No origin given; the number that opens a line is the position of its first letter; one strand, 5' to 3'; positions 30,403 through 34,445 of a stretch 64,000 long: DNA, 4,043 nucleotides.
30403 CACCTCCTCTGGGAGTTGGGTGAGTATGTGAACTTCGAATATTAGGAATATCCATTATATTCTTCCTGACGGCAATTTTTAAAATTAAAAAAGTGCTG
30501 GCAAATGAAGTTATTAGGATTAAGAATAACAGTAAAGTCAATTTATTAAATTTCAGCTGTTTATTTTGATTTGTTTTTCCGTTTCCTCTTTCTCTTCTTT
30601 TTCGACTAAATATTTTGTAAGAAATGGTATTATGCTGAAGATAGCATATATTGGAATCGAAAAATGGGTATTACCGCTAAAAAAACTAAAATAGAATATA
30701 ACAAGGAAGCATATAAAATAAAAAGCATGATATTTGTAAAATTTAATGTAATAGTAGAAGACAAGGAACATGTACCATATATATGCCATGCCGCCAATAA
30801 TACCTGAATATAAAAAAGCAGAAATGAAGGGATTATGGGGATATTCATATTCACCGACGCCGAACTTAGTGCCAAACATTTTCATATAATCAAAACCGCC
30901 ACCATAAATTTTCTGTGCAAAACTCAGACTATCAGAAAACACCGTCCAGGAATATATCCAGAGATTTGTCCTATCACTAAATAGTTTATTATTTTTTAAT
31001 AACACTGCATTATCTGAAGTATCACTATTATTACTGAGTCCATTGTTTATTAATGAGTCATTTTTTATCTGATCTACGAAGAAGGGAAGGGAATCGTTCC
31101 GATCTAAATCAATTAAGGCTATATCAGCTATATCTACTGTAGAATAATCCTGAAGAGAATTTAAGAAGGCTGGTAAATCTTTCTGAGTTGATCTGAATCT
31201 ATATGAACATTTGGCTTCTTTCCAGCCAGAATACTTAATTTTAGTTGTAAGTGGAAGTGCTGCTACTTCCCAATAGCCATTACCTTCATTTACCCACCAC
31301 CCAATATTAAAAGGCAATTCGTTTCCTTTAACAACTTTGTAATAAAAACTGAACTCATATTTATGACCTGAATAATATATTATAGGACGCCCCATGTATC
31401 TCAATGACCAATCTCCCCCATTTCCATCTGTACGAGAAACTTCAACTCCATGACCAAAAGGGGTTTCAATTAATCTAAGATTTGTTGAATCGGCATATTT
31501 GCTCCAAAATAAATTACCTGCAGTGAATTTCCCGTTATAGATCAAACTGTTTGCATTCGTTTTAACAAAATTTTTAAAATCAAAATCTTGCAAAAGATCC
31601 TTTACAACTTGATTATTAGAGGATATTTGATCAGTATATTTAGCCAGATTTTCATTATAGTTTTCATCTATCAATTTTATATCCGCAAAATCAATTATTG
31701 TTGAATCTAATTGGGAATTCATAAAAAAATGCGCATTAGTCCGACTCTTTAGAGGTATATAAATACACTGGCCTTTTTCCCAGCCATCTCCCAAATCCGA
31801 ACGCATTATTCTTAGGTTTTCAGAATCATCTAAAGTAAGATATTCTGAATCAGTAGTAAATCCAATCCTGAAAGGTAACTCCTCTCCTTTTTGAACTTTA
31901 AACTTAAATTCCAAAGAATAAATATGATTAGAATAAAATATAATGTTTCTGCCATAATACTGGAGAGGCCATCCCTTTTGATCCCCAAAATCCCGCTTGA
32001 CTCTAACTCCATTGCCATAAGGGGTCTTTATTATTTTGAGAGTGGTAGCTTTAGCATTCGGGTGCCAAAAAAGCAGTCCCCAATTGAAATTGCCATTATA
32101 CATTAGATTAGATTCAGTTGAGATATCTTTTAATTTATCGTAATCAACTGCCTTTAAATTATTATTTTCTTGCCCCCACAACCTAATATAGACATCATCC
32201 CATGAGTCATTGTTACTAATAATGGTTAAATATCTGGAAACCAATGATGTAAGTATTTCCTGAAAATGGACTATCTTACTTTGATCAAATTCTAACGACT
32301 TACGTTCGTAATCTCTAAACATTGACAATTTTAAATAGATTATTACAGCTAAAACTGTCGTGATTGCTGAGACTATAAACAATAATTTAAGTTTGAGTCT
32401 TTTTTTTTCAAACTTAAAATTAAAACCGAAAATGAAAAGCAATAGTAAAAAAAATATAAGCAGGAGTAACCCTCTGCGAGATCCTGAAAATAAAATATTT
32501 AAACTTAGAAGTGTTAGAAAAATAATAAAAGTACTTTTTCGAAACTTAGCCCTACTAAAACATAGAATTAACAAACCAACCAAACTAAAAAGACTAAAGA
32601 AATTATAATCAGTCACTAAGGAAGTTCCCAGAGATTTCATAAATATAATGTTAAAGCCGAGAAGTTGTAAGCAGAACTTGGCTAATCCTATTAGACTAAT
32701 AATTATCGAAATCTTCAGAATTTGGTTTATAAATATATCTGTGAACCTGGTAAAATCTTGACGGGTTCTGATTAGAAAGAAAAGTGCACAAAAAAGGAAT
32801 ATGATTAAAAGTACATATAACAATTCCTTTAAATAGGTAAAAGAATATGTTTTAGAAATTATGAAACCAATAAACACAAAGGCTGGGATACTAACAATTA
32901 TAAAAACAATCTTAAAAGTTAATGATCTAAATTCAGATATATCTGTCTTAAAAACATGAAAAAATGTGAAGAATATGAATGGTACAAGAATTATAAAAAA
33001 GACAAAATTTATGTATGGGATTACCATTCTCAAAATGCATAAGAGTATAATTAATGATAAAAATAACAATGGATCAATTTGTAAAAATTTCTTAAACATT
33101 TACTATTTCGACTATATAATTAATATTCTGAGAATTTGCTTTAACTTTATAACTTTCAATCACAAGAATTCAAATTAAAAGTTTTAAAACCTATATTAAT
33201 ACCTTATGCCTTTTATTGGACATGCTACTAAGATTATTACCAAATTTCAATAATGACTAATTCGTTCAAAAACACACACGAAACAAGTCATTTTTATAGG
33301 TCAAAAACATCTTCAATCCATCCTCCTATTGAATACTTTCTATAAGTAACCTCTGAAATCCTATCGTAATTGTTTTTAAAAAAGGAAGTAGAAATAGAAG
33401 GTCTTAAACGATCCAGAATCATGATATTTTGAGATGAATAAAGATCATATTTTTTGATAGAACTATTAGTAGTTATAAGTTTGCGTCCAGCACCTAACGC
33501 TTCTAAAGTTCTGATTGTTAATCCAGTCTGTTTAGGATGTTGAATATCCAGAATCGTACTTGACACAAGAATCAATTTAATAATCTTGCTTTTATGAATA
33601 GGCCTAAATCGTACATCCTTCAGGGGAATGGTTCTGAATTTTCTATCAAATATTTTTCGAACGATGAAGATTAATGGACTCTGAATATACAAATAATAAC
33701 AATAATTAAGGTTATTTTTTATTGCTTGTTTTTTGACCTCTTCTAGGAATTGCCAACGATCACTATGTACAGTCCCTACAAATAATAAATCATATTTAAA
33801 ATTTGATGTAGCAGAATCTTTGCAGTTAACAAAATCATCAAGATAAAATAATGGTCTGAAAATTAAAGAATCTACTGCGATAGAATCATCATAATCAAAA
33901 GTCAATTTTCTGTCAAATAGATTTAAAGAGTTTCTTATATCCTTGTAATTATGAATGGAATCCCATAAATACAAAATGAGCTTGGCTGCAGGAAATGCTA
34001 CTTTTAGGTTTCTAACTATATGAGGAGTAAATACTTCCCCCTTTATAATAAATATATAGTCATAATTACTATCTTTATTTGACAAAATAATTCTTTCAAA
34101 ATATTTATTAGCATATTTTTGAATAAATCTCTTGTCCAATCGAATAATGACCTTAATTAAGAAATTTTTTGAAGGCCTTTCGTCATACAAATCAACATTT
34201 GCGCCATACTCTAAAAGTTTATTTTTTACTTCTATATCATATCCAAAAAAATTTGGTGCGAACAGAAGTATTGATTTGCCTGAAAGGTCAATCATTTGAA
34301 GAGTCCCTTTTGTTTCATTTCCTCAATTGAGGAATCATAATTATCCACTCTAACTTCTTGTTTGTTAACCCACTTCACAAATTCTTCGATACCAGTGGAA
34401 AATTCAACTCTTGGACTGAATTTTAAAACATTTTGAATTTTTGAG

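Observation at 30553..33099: A Wzy_C/O-antigen-ligase-like protein carries a tandem duplicated soluble module in its periplasmic loop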

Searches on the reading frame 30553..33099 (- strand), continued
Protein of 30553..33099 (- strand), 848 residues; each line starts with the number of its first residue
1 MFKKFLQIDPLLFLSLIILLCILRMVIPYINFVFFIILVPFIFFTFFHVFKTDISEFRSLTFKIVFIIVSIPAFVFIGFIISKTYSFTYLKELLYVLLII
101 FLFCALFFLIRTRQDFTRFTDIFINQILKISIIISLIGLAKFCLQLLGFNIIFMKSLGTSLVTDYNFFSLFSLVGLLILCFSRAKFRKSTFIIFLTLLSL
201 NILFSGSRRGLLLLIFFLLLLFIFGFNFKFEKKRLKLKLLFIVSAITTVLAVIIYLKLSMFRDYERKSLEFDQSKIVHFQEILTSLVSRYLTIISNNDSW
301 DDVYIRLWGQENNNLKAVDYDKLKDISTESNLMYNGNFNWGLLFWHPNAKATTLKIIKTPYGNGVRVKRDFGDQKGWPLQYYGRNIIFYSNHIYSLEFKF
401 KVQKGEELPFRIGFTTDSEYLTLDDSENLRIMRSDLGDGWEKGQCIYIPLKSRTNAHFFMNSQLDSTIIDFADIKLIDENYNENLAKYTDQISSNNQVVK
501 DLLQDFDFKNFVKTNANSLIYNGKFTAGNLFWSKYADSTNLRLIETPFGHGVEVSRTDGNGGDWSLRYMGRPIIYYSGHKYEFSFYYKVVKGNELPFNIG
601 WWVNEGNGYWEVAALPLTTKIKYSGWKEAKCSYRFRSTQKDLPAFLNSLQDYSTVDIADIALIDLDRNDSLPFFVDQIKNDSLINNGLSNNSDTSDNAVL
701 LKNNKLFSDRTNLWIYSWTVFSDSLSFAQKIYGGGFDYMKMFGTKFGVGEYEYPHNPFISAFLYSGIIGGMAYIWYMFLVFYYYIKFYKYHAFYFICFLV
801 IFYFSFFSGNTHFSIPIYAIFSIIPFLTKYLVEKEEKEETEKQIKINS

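Call 60: find_encoding_contigs(protein=P0024, flank=10000, max_places=1)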
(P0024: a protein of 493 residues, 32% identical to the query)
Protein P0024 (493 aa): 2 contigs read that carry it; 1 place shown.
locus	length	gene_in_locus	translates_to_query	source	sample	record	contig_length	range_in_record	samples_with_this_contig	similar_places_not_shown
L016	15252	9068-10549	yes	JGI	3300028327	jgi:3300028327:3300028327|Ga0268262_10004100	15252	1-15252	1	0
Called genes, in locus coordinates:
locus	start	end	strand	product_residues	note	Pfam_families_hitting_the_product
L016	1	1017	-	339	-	?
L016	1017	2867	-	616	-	PF07584:BatA (weak), PF00092:VWA, PF13519:VWA_2, PF13424:TPR_12, PF13432:TPR_16 (weak), PF00515:TPR_1, PF07719:TPR_2, PF13181:TPR_8 (weak), +1 more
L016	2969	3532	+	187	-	-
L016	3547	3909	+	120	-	PF08378:NERD (weak), PF02021:UPF0102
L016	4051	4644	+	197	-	PF00188:CAP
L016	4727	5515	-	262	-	-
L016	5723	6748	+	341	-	PF06068:TIP49 (faint), PF05496:RuvB_N, PF00004:AAA, PF07728:AAA_5 (faint), PF17864:AAA_lid_4, PF05491:WHD_RuvB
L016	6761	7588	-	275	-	-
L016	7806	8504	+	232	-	PF01066:CDP-OH_P_transf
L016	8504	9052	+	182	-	PF00908:dTDP_sugar_isom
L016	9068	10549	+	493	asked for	-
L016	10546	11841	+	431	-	PF01943:Polysacc_synt, PF13440:Polysacc_synt_3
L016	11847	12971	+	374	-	PF13439:Glyco_transf_4, PF20706:GT4-conflict, PF00534:Glycos_transf_1, PF13692:Glyco_trans_1_4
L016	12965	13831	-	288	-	-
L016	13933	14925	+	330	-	PF00535:Glycos_transf_2, PF10111:Glyco_tranf_2_2 (weak), PF13641:Glyco_tranf_2_3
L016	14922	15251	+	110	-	?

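Call 81: search_solved_structures(query=A2, max_evalue=10, show_alignments=0)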
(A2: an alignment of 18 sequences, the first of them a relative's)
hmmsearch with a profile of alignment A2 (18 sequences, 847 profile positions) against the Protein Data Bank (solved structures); distinct sequences matched with E-value up to 10: 6.
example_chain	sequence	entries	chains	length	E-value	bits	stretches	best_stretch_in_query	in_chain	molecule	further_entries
3p6b_A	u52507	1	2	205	0.12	13.7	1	325-417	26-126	Cellulose 1,4-beta-cellobiosidase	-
2xu6_A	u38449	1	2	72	0.41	11.9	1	461-509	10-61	MDV1 COILED COIL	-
6wti_D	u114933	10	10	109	0.49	11.6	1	56-139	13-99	Cytochrome o ubiquinol oxidase, subunit IV | Cytochrome bo(3) ubiquinol oxidase subunit 4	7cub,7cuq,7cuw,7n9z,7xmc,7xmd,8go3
7p64_J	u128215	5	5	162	3.4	8.8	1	63-151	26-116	NADH-quinone oxidoreductase subunit J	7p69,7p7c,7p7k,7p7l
7p61_J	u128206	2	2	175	8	7.6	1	63-151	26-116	NADH-quinone oxidoreductase subunit J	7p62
3rko_J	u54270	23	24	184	9.2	7.4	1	63-151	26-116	NADH-QUINONE OXIDOREDUCTASE SUBUNIT J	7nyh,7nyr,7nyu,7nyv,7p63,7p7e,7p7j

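Call 84: list_cluster_members(proteins=[P0001])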
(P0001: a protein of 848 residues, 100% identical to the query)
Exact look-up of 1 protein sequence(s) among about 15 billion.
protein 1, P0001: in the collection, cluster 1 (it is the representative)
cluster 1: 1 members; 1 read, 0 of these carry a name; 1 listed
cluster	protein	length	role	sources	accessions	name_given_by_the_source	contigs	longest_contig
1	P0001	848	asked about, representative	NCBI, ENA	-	-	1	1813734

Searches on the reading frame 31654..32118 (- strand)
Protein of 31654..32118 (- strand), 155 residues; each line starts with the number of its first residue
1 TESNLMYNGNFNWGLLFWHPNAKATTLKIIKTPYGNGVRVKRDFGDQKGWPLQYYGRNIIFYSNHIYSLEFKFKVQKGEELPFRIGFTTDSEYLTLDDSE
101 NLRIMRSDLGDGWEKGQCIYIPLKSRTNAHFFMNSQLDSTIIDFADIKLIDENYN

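Call 87: find_homologous_proteins(query=A4, max_evalue=0.001)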
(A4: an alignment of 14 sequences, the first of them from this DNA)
Query A4 (14 sequences) (155 aa, profile of the alignment): 2 proteins with E <= 0.001 among 455 candidates.
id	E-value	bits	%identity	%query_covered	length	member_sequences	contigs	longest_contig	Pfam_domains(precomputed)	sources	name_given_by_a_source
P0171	8.2e-48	180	35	51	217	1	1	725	PF02018.24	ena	-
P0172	8.5e-15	73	30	47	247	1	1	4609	-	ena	-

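Call 88: search_solved_structures(query=A4, max_evalue=1, show_alignments=2)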
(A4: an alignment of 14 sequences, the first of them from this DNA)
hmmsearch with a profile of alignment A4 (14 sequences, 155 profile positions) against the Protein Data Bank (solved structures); distinct sequences matched with E-value up to 1: 4.
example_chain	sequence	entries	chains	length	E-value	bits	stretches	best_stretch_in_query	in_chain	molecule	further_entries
3p6b_A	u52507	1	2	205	0.016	18.2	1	2-86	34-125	Cellulose 1,4-beta-cellobiosidase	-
12nz_A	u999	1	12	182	0.041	16.9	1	62-155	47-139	GH26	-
3k4z_A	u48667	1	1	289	0.66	13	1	3-86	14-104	Glycoside hydrolase family 9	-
4mgq_A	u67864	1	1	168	0.86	12.6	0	2-35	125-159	Glycosyl hydrolase family 10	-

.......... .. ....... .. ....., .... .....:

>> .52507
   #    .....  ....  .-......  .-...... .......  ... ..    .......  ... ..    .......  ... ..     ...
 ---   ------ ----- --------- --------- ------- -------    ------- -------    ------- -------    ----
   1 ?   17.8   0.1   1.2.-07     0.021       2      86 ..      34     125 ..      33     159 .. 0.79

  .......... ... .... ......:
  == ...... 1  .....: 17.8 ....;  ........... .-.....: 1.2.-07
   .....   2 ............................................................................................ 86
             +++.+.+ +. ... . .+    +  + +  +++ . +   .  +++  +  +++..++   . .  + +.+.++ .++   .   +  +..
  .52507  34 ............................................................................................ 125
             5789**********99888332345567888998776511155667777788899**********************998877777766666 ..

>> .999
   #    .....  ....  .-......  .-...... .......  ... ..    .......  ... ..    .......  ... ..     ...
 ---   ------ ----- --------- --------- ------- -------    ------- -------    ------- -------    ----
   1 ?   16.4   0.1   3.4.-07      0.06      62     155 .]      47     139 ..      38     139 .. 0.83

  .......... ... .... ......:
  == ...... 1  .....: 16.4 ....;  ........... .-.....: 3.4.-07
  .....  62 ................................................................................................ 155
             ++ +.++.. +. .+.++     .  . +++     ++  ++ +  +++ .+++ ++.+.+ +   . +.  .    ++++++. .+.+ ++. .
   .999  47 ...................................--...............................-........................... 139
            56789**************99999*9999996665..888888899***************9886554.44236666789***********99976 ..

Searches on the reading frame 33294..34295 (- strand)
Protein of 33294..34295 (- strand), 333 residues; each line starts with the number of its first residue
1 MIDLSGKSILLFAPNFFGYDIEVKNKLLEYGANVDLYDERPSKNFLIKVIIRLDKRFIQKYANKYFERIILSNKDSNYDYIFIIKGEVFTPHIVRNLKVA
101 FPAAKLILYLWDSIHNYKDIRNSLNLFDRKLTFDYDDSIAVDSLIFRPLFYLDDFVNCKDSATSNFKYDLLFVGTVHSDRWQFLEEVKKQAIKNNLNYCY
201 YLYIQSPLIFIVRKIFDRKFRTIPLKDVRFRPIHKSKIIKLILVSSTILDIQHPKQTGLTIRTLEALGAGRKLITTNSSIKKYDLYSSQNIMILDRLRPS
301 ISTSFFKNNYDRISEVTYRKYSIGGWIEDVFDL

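Call 13: search_protein_families(library=pfam, proteins=[window:33294-34295:-], max_evalue=0.001)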
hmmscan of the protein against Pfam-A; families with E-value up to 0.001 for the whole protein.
window:33294-34295:- (333 aa): 0 families

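Call 56: search_protein_families(library=ncbifam, proteins=[window:33294-34295:-], max_evalue=0.01)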
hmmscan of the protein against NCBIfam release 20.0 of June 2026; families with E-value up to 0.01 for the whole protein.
window:33294-34295:- (333 aa): 1 family
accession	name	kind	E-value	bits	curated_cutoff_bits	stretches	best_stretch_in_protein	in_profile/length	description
NF053598.1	WaaS_CpsH_GTase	subfamily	1.1e-80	271.8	60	1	9-332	2-318/318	WaaS/CpsH family glycosyltransferase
